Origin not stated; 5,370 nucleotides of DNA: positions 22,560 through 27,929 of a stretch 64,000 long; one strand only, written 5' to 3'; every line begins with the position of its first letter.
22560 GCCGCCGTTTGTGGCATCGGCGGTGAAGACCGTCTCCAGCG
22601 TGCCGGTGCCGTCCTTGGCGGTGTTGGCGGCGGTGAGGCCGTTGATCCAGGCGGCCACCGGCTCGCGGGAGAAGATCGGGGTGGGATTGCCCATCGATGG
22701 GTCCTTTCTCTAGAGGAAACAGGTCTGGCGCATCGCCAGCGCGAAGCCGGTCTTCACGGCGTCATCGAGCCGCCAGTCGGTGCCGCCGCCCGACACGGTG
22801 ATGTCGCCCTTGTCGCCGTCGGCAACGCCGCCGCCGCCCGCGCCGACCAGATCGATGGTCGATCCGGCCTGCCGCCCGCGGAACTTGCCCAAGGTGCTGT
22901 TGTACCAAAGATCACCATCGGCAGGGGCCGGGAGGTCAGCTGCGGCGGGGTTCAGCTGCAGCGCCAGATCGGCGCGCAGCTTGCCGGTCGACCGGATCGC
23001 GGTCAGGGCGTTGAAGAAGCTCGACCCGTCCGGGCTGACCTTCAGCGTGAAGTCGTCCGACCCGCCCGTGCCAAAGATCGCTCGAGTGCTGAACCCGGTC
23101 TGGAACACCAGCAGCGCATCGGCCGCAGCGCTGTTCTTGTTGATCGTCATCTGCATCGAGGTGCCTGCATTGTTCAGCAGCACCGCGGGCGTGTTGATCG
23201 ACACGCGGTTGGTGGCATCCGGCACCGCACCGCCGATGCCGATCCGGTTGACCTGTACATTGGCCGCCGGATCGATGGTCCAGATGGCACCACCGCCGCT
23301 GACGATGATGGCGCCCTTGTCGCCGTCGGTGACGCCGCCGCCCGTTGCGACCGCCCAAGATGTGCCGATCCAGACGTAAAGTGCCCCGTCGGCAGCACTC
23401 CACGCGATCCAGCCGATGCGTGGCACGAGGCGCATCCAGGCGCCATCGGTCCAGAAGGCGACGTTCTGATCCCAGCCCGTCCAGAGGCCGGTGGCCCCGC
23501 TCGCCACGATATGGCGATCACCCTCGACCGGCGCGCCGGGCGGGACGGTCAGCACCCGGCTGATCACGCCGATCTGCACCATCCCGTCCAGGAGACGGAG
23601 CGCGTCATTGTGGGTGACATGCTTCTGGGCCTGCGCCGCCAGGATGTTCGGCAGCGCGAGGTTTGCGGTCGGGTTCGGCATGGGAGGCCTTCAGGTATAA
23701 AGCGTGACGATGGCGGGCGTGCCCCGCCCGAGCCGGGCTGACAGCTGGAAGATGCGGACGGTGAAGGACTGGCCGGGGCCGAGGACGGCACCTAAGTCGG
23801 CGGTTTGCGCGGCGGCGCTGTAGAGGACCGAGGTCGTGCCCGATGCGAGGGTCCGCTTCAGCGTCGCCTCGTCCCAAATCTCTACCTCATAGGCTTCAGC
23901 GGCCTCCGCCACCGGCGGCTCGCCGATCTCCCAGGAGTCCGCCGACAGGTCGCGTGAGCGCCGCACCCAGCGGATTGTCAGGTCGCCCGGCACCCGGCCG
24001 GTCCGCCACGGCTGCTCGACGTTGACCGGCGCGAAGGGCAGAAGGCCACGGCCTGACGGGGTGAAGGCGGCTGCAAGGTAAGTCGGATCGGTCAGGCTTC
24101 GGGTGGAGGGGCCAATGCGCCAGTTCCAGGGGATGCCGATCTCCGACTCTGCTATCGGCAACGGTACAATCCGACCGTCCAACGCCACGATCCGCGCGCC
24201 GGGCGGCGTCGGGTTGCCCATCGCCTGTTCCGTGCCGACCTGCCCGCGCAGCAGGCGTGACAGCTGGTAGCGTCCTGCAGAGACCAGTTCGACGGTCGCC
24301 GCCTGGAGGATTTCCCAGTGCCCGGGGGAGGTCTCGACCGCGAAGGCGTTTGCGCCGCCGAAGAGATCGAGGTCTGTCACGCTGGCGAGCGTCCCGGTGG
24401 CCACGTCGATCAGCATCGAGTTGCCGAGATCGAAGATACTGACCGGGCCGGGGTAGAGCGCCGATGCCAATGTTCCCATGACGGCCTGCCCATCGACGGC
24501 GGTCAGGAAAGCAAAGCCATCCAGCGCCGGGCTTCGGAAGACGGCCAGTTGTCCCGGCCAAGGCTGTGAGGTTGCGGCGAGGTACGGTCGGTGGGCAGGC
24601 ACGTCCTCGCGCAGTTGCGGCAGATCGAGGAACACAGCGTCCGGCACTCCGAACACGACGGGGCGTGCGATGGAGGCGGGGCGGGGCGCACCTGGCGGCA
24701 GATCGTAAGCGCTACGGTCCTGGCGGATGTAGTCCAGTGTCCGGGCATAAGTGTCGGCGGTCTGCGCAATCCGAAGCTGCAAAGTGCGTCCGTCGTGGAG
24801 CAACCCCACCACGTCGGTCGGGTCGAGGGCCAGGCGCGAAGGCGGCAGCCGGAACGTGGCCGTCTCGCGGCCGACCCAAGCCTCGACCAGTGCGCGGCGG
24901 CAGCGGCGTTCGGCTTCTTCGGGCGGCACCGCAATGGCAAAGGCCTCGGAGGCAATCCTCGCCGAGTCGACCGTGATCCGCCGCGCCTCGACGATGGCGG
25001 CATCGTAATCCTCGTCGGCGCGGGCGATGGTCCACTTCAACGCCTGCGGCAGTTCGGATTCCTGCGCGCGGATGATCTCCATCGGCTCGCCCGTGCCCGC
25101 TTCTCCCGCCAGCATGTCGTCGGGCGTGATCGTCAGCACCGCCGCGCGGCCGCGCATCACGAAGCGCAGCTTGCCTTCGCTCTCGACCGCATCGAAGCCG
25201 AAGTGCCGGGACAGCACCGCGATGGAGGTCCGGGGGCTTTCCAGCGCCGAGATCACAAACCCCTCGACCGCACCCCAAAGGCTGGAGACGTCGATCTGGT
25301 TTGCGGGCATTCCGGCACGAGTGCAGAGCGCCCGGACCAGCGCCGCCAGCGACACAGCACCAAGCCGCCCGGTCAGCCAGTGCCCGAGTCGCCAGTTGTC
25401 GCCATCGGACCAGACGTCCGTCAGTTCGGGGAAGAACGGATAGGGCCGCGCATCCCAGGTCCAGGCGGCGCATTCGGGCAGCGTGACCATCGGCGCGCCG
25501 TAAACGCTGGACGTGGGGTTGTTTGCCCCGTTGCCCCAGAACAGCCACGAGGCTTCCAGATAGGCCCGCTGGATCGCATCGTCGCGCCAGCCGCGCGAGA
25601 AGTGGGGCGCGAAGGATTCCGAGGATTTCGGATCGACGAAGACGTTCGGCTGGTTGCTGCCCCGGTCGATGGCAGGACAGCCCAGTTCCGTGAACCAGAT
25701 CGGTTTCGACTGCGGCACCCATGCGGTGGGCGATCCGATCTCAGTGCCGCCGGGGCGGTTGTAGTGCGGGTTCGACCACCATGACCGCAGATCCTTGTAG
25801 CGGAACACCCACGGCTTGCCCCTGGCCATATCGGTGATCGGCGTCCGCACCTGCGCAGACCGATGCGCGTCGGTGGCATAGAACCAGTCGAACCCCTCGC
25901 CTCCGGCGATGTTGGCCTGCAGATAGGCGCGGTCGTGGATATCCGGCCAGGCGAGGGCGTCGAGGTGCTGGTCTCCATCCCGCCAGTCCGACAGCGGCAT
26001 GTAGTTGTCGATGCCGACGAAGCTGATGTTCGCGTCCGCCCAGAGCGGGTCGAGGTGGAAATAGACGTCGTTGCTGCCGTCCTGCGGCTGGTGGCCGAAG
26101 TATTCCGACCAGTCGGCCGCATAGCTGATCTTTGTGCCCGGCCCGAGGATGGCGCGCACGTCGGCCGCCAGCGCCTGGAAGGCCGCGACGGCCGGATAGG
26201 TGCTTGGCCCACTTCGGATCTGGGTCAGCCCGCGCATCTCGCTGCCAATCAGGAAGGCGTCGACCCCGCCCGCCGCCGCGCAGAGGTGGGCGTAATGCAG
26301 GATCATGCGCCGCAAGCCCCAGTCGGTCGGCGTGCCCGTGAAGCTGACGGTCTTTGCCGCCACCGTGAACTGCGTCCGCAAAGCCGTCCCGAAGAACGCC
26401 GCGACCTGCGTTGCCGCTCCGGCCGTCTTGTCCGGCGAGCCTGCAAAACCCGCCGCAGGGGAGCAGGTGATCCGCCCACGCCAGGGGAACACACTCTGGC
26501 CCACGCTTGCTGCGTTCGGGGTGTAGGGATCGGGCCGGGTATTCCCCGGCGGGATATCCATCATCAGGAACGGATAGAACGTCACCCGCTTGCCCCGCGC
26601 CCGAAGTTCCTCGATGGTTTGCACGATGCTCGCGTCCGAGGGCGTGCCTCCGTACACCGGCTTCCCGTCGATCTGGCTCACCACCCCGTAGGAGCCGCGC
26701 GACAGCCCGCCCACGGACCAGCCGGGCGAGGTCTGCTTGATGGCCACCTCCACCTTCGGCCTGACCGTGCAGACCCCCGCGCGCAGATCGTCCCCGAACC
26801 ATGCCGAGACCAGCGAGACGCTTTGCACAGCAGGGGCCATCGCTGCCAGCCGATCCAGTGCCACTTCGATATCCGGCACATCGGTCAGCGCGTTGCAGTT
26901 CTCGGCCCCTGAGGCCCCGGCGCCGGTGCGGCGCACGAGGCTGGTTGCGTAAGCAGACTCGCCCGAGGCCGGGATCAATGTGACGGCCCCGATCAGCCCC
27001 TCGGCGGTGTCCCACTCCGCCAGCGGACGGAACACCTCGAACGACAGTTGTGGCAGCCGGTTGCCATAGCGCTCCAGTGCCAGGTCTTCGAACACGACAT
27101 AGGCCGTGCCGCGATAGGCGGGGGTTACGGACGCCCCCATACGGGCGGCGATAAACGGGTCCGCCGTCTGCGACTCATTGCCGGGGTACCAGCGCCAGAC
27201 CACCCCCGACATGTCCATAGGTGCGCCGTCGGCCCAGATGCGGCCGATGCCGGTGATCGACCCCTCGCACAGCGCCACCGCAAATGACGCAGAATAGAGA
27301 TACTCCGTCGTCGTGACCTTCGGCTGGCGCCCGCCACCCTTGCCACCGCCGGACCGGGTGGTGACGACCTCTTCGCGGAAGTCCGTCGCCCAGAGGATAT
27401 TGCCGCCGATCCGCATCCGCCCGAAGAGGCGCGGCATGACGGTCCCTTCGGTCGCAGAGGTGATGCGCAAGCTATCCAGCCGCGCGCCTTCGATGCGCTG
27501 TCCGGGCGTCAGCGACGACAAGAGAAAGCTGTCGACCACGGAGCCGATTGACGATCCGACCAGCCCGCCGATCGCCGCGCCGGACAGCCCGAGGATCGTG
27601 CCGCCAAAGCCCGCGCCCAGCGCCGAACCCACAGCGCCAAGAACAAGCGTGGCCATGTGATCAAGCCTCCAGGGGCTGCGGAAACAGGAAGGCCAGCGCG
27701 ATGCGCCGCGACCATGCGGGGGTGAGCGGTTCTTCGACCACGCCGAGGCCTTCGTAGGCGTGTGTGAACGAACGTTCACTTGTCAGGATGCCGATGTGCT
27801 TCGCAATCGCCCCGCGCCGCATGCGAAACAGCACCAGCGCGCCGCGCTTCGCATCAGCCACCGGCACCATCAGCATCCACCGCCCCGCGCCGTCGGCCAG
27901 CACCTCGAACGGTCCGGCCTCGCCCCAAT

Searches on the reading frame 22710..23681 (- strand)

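Call 63: search_protein_families(library=pfam, proteins=[window:22710-23681:-], max_evalue=0.001)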
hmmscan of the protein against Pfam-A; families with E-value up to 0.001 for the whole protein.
window:22710-23681:- (323 aa): 1 family
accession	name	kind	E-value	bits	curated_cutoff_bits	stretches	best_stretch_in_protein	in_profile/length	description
PF10983.13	DUF2793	-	1.7e-28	98.7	27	1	24-109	1-86/87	Protein of unknown function (DUF2793)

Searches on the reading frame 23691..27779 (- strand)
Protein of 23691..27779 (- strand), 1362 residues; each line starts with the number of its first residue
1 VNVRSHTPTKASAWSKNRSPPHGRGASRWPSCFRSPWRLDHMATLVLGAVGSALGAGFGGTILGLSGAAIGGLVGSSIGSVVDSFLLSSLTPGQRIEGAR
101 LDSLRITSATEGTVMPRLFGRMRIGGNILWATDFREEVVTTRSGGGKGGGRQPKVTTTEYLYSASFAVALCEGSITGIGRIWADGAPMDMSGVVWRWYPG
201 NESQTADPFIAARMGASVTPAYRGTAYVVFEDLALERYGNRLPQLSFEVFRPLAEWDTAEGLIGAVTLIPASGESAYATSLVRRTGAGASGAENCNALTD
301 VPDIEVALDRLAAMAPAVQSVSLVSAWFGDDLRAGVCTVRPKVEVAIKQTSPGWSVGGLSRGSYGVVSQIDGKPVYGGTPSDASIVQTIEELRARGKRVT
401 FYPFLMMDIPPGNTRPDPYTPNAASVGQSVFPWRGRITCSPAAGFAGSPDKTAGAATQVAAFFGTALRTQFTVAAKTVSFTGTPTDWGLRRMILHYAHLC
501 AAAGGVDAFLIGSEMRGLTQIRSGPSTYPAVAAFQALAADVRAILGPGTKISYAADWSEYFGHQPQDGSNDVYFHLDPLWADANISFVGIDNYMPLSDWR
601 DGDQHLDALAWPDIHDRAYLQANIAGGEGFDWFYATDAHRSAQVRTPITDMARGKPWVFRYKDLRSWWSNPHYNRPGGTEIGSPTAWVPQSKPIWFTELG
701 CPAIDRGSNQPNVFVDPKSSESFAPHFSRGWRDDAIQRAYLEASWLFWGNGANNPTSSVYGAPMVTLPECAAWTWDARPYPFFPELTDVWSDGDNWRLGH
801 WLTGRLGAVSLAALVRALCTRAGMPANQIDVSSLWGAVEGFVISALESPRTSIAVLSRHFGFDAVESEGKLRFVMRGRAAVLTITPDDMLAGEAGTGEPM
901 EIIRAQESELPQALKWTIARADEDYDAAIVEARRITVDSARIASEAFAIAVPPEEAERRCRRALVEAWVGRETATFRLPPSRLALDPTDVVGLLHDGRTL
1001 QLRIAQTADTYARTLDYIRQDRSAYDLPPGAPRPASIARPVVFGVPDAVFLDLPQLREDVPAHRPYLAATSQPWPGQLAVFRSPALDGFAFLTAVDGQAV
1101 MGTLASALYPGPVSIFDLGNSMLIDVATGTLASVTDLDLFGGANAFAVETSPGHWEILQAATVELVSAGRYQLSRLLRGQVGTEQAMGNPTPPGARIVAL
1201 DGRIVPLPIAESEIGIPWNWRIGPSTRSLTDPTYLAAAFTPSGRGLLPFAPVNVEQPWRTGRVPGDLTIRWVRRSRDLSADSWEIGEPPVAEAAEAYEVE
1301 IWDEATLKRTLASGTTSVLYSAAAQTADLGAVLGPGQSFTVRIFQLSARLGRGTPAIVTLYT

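Call 63: search_protein_families(library=pfam, proteins=[window:23691-27779:-], max_evalue=0.001)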
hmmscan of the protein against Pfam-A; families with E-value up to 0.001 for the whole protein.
window:23691-27779:- (1362 aa): 3 families
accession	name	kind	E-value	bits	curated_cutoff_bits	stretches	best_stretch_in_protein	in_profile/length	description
PF13547.12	GTA_TIM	-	9.8e-155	514.8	27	1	487-784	1-299/299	GTA TIM-barrel-like domain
PF13550.12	Phage-tail_3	-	7.5e-42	143.4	23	1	847-1007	4-162/164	Putative phage tail protein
PF23666.2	Rcc01698_C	-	5.4e-28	97.6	27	1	1099-1198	1-98/98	Rcc01698-like, C-terminal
